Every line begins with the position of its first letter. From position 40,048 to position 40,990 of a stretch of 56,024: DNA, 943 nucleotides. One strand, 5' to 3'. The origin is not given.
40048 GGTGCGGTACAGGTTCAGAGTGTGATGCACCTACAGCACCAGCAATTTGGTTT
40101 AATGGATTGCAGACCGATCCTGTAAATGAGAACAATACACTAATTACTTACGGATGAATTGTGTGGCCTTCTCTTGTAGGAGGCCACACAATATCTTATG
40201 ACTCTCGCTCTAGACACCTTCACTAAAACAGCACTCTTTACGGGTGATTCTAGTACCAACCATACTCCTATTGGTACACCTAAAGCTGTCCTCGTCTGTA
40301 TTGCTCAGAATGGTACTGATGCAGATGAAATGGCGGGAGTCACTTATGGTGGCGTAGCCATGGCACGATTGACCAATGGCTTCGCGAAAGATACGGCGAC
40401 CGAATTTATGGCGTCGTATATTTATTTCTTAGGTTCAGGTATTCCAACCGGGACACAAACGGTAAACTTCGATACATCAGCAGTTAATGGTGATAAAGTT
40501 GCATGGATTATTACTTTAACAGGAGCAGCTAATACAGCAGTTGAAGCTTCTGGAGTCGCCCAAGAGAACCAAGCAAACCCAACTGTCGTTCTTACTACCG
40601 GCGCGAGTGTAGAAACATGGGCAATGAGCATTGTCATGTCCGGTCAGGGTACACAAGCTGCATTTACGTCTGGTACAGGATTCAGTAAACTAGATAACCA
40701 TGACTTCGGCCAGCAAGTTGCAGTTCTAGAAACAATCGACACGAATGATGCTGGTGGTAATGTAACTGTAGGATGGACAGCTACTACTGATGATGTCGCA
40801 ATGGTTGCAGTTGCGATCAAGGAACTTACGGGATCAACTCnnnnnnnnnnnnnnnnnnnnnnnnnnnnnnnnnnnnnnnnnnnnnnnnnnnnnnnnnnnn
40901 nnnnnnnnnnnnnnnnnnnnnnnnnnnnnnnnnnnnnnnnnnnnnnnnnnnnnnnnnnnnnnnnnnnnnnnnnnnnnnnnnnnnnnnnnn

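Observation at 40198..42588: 796-aa protein with about 29 tandem 18/20-residue repeats of an unfamiliar type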

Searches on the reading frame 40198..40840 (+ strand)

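Call 100: search_protein_families(library=phrogs, proteins=[window:40198-40840:+], max_evalue=0.1)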
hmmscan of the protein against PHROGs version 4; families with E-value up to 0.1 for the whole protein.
window:40198-40840:+ (214 aa): 1 family
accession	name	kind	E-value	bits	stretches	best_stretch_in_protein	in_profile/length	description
phrog_553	-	tail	8.3e-08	32.5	1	16-206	130-309/512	minor tail protein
